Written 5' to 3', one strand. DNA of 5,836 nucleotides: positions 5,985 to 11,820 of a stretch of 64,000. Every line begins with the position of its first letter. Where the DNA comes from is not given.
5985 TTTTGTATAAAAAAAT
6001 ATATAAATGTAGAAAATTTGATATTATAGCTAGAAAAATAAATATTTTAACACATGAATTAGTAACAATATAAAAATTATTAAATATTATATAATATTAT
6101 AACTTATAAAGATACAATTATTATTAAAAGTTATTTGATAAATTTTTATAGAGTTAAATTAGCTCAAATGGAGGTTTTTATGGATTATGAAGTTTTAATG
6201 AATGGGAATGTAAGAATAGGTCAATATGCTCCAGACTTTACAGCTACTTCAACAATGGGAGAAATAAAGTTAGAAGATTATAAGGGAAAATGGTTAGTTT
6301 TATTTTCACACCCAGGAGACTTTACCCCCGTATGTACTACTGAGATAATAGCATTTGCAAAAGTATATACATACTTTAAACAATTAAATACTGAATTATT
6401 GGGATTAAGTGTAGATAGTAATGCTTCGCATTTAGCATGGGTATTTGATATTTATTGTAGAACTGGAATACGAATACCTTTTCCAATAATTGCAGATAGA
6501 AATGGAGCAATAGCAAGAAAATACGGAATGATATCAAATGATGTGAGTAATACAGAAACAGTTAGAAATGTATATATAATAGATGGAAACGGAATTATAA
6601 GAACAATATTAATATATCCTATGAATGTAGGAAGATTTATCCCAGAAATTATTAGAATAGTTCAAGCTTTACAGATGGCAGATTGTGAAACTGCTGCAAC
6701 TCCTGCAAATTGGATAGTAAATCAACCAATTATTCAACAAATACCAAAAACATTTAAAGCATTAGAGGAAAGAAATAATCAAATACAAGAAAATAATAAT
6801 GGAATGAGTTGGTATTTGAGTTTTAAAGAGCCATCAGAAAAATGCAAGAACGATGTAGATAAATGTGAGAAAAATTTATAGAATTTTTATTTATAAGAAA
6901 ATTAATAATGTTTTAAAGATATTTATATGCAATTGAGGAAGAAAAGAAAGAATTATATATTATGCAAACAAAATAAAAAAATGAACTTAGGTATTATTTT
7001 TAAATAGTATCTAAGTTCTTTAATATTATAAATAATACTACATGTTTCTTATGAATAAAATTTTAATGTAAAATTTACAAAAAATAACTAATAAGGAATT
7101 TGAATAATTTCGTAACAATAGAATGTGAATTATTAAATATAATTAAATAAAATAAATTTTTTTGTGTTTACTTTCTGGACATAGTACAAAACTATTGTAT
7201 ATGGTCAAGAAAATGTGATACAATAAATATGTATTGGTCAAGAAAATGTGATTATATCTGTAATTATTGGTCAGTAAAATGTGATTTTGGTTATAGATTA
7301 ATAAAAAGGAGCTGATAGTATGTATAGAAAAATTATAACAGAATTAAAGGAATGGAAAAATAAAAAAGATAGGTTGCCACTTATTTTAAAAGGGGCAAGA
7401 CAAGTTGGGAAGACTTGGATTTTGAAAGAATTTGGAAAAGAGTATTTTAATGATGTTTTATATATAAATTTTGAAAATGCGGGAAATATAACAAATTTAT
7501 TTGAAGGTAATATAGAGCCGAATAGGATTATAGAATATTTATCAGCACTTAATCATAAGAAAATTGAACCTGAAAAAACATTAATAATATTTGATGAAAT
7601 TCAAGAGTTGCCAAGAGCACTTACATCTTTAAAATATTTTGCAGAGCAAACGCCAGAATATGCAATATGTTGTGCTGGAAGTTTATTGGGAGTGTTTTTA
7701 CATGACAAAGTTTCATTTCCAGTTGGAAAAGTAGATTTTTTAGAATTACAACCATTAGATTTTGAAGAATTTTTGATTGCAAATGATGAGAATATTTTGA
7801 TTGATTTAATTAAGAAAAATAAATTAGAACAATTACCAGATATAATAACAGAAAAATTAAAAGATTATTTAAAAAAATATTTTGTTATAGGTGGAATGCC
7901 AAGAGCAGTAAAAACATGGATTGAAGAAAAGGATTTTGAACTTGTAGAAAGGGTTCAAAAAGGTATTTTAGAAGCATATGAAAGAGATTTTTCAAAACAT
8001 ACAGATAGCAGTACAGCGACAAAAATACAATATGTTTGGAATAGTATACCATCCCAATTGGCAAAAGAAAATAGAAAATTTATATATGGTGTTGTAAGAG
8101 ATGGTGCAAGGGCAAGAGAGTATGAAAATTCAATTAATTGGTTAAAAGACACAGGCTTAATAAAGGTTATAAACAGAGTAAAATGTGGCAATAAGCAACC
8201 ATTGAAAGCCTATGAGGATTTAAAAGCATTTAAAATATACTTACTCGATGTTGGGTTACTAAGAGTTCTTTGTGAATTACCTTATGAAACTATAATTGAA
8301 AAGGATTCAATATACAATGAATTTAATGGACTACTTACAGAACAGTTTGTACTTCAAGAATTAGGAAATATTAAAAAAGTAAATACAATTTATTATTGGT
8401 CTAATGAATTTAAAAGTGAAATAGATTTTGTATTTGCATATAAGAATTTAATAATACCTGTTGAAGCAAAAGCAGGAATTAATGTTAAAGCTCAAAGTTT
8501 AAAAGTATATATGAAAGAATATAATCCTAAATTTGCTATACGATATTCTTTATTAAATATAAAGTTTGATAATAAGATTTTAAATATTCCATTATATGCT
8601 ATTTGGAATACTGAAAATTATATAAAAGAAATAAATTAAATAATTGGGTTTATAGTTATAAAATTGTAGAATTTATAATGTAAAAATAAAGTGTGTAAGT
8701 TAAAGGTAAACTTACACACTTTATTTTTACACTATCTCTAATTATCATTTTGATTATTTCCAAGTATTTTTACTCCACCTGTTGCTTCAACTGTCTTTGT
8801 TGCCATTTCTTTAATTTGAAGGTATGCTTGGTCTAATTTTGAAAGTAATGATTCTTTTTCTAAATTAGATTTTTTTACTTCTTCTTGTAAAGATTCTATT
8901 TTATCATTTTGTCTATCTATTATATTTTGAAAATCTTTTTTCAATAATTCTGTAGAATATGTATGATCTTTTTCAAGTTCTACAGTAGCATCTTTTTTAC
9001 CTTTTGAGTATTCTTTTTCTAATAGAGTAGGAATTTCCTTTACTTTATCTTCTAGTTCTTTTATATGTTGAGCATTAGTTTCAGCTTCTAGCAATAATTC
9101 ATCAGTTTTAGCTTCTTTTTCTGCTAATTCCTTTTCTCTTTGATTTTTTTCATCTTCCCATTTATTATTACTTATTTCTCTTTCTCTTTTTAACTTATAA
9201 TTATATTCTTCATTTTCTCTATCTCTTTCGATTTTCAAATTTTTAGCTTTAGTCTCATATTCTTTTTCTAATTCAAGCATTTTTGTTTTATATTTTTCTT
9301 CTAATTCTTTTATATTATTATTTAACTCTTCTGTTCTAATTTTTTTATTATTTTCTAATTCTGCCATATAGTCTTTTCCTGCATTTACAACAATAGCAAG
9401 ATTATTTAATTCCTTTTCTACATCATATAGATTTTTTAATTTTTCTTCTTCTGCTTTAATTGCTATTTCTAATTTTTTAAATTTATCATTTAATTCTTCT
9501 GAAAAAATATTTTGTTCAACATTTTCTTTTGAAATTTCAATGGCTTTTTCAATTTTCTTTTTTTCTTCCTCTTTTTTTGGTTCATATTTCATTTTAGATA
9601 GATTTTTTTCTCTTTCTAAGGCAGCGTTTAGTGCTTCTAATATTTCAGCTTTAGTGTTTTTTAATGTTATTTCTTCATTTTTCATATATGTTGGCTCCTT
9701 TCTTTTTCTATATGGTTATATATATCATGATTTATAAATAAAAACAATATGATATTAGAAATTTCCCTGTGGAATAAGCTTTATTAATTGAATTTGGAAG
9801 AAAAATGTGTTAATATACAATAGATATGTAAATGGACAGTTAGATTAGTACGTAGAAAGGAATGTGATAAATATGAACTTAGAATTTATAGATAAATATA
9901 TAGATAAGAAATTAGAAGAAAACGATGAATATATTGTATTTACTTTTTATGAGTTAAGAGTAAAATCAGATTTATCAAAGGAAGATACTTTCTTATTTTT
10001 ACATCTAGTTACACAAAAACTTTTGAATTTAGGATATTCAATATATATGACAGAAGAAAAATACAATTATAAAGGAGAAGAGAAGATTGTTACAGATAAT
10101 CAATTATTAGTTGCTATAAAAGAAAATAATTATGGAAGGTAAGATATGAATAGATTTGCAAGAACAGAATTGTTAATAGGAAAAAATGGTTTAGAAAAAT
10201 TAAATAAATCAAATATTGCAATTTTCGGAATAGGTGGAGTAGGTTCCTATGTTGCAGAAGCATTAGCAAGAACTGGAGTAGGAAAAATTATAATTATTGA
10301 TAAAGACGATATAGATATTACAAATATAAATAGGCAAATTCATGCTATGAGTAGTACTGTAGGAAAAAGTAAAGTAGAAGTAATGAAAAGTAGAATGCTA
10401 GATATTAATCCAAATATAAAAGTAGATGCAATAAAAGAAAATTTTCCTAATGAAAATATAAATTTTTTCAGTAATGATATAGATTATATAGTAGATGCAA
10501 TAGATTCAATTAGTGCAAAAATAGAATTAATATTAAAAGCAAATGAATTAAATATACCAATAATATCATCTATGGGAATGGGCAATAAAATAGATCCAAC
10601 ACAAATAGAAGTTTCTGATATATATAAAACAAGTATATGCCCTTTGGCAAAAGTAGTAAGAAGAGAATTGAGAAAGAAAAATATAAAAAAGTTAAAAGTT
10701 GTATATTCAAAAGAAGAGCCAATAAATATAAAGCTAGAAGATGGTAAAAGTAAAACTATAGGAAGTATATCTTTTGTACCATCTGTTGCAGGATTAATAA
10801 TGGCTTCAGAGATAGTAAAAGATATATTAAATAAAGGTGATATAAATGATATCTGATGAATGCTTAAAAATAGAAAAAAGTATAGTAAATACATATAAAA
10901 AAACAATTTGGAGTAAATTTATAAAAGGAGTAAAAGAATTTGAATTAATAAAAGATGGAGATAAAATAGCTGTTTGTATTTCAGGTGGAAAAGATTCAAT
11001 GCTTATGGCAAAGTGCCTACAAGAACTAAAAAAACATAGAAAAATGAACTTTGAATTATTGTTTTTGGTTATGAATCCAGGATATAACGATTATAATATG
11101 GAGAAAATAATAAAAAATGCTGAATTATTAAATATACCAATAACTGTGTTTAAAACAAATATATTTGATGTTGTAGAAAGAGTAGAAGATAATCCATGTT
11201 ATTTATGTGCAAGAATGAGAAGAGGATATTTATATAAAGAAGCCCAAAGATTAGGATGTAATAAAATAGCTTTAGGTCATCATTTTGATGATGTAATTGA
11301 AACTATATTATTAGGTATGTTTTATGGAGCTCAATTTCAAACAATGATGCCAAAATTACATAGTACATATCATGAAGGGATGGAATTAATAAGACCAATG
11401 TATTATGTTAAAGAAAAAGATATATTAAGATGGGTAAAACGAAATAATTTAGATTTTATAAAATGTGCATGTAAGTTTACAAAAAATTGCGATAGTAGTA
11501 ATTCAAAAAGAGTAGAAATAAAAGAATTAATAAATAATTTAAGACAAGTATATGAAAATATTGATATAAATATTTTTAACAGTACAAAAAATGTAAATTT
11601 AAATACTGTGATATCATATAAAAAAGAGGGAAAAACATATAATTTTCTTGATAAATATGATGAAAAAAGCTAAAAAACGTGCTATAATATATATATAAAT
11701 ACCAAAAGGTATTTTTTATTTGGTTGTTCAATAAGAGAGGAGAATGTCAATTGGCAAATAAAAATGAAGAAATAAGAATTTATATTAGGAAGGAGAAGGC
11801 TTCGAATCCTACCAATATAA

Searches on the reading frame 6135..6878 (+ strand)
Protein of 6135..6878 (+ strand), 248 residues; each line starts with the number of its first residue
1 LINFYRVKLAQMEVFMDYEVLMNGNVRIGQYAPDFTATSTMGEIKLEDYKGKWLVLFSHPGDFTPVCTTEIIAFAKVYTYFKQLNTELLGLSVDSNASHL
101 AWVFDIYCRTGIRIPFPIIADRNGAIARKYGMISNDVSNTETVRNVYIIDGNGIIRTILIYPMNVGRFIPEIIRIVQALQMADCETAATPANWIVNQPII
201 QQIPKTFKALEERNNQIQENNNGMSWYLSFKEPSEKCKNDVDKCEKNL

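Call 68: search_protein_families(library=pfam, proteins=[window:6135-6878:+], max_evalue=0.00001)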
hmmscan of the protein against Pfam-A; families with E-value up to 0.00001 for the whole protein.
window:6135-6878:+ (248 aa): 2 families
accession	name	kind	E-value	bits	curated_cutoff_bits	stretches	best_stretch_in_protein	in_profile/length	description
PF00578.27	AhpC-TSA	-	9.2e-36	123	26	1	28-157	1-123/124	AhpC/TSA family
PF08534.16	Redoxin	-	1.1e-19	71.1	26.6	1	29-158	3-131/148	Redoxin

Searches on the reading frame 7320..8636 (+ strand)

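Call 68: search_protein_families(library=pfam, proteins=[window:7320-8636:+], max_evalue=0.00001)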
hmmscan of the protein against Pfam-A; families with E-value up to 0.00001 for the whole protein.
window:7320-8636:+ (439 aa): 2 families
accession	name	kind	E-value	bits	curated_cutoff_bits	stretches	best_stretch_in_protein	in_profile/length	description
PF13635.12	DUF4143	-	4.5e-31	108.2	28.1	1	221-386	1-160/160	Domain of unknown function (DUF4143)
PF13173.12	AAA_14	-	9.1e-28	97.3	27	1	19-152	3-129/129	AAA domain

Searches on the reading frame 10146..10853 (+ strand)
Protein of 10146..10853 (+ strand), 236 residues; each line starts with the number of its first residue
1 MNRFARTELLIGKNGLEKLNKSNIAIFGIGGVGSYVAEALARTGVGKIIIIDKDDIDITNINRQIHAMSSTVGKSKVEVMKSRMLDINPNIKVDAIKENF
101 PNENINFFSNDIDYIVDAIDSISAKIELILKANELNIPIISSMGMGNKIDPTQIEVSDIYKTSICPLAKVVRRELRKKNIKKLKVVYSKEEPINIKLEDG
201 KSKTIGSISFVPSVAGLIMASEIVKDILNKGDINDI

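Call 68: search_protein_families(library=pfam, proteins=[window:10146-10853:+], max_evalue=0.00001)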
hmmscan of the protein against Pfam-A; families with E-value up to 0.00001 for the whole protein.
window:10146-10853:+ (236 aa): 1 family
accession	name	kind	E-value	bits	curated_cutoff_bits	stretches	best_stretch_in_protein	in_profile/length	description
PF00899.27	ThiF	-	9.7e-46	156.3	28.1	1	10-232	9-207/238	ThiF family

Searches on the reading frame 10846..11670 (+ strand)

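Call 68: search_protein_families(library=pfam, proteins=[window:10846-11670:+], max_evalue=0.00001)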
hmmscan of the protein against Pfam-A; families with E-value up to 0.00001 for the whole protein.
window:10846-11670:+ (275 aa): 1 family
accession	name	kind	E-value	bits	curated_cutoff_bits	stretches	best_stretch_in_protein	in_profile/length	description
PF01171.26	ATP_bind_3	-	8.3e-19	68.4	27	1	40-206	1-165/182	PP-loop family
